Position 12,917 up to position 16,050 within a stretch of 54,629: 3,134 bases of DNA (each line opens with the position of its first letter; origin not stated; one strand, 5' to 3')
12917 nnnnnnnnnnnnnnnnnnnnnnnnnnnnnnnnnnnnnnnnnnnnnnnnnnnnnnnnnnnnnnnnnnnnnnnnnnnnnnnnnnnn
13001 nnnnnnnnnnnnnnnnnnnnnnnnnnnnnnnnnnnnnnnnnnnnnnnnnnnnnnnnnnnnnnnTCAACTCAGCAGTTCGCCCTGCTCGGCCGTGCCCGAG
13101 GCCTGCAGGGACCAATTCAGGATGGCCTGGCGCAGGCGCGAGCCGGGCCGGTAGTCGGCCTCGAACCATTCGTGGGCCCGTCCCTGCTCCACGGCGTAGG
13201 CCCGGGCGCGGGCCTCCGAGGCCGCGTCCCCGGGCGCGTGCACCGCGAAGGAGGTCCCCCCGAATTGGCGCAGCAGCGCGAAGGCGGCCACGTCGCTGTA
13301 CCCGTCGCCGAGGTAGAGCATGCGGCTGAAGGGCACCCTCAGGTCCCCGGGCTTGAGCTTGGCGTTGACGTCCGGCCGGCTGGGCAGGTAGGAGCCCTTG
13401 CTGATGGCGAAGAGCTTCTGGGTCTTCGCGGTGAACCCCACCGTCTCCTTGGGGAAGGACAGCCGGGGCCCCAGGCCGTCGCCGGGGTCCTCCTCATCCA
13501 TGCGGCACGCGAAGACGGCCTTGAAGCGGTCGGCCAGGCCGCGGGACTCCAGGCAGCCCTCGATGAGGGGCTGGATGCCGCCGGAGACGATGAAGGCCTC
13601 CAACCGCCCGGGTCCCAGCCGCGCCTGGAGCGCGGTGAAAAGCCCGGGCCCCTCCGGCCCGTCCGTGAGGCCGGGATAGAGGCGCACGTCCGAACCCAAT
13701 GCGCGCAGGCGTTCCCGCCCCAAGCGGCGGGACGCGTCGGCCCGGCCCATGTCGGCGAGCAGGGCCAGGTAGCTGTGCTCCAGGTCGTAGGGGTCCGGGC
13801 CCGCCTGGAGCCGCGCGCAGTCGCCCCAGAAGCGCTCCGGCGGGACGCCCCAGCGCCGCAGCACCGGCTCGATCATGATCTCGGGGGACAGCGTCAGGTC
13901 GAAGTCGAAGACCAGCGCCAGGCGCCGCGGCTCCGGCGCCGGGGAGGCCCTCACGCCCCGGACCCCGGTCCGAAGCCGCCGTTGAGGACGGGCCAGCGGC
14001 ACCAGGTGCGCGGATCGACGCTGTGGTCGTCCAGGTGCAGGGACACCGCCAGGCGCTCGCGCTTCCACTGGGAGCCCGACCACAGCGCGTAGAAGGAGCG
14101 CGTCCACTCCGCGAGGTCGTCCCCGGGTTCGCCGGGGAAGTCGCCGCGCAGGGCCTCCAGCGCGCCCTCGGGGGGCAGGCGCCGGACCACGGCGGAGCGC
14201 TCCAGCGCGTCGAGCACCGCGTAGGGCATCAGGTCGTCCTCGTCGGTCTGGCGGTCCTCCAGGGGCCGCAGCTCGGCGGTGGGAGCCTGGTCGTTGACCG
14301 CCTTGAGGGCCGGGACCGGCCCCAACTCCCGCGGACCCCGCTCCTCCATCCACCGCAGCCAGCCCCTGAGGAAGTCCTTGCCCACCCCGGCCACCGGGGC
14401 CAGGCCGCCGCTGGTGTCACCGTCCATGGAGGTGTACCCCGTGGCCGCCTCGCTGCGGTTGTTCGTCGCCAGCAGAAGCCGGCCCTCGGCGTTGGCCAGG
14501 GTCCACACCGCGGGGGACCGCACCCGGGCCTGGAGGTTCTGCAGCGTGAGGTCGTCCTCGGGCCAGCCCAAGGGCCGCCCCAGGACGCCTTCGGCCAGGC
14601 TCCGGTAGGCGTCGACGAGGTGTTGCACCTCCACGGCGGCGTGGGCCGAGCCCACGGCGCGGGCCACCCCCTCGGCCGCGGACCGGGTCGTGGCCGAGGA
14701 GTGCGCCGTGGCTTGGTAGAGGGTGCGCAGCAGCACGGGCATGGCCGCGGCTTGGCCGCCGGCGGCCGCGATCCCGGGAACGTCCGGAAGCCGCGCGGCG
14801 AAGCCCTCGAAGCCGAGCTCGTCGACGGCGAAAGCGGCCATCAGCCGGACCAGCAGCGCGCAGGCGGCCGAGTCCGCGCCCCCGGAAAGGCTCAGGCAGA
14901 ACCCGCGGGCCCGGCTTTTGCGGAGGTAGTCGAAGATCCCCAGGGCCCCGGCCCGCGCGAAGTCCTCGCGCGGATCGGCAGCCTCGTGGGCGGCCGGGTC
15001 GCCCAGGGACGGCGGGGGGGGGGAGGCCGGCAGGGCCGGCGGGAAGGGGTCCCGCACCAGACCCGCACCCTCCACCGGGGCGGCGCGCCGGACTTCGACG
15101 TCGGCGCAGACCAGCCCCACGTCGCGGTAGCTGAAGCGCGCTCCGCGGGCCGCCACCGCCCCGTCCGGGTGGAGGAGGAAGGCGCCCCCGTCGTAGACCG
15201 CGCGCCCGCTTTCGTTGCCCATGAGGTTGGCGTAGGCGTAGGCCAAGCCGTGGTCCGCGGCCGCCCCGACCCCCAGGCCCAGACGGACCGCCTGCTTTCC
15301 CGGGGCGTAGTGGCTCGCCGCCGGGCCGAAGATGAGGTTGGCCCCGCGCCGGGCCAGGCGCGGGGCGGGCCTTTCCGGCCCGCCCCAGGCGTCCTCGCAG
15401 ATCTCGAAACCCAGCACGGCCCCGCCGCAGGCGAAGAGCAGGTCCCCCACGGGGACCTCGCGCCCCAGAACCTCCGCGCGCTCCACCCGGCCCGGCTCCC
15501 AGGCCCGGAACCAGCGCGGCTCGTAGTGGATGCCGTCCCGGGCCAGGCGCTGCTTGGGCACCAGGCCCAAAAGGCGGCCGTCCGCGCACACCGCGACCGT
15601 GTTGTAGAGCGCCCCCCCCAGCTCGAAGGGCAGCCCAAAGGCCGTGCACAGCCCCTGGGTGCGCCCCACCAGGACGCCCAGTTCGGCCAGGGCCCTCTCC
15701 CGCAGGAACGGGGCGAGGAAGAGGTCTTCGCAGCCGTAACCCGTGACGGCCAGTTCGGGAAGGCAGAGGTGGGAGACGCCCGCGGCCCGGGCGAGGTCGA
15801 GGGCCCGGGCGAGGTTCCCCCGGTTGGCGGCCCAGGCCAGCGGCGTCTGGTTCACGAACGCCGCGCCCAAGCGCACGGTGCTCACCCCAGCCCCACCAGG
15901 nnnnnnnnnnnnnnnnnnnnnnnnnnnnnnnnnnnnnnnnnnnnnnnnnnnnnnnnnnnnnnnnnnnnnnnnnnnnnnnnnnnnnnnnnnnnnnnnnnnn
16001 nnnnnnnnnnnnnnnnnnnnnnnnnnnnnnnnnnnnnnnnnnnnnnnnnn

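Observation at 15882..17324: Archaeal/eukaryotic-type ADP-dependent sugar kinase in a bacterial NAD/ADP-ribose operon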

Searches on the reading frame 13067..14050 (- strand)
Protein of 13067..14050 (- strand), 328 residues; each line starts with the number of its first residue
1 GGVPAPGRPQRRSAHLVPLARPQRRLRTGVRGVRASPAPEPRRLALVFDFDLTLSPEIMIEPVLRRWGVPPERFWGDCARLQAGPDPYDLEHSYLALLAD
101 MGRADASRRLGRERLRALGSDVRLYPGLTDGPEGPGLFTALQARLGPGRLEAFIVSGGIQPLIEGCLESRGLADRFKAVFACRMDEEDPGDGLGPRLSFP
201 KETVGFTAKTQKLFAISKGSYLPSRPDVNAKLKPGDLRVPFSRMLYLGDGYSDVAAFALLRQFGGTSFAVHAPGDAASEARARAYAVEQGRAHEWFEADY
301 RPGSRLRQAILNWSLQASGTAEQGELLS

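Call 3: search_protein_families(library=pfam, proteins=[window:13067-14050:-], max_evalue=0.01)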
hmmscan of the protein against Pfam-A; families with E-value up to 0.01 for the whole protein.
window:13067-14050:- (328 aa): 1 family
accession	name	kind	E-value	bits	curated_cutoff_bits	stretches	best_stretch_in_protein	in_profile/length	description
PF12710.13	HAD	-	2.9e-05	25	27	1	46-187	1-135/189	haloacid dehalogenase-like hydrolase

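Call 4: search_protein_families(library=ncbifam, proteins=[window:13067-14050:-], max_evalue=0.01)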
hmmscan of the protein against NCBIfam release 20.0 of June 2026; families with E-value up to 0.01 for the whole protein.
window:13067-14050:- (328 aa): 1 family
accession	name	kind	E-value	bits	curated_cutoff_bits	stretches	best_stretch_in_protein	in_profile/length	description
TIGR01488.1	HAD-SF-IB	subfamily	0.0038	17.2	45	0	152-259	92-176/177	HAD-IB family phosphatase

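Call 57: search_solved_structures(query=window:13067-13954:-, max_evalue=1)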
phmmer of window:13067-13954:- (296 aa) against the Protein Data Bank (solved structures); distinct sequences matched with E-value up to 1: 0.

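Call 59: search_protein_families(library=ncbifam, proteins=[window:13067-13954:-], max_evalue=0.001)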
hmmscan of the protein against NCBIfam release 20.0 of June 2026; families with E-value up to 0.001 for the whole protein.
window:13067-13954:- (296 aa): 0 families

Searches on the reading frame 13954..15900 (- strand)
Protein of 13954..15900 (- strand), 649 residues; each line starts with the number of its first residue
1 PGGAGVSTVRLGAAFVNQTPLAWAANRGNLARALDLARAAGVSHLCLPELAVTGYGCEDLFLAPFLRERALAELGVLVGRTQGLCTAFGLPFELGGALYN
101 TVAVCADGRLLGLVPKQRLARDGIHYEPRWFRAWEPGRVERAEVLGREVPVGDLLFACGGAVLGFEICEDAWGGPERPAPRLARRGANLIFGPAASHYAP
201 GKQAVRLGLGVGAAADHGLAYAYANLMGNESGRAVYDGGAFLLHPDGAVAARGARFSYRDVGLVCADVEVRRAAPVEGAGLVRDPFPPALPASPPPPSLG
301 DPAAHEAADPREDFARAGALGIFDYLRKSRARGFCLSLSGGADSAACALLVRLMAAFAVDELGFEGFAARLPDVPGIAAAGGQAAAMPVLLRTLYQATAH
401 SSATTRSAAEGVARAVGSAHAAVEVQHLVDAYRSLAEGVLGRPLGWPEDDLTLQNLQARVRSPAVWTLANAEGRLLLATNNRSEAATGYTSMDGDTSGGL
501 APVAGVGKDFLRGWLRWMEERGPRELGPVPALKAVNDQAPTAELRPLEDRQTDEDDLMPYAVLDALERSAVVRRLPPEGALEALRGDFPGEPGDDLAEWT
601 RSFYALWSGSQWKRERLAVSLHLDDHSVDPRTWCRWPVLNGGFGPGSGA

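Call 3: search_protein_families(library=pfam, proteins=[window:13954-15900:-], max_evalue=0.01)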
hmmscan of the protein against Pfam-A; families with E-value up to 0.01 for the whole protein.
window:13954-15900:- (649 aa): 2 families
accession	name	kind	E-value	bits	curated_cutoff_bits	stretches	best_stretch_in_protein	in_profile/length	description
PF02540.23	NAD_synthase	-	2.2e-24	86.4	21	1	322-566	9-201/242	NAD synthase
PF00795.27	CN_hydrolase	-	5.5e-13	49.3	23.2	1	17-257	6-238/256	Carbon-nitrogen hydrolase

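Call 4: search_protein_families(library=ncbifam, proteins=[window:13954-15900:-], max_evalue=0.01)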
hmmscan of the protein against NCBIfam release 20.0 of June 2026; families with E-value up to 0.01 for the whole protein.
window:13954-15900:- (649 aa): 6 families
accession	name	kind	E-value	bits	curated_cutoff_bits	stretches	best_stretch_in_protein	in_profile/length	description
NF010588.0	PRK13981.1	equivalog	2.6e-63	214.3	479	2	11-365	7-312/546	NAD+ synthase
NF002730.0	PRK02628.1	equivalog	2.8e-49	167.9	473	2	9-272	13-280/677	NAD(+) synthase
TIGR00552.1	nadE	equivalog_domain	9.6e-21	74.1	63.65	1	323-566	14-209/251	NAD(+) synthase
NF010587.0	PRK13980.1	equivalog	8.5e-16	57.9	255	1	399-567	68-214/267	NAD+ synthase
NF001979.1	PRK00768.1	equivalog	3.5e-10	39.8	250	1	444-565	123-234/266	NAD(+) synthase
NF002048.0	PRK00876.1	subfamily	0.0007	18.5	313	0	328-352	33-59/330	NAD(+) synthase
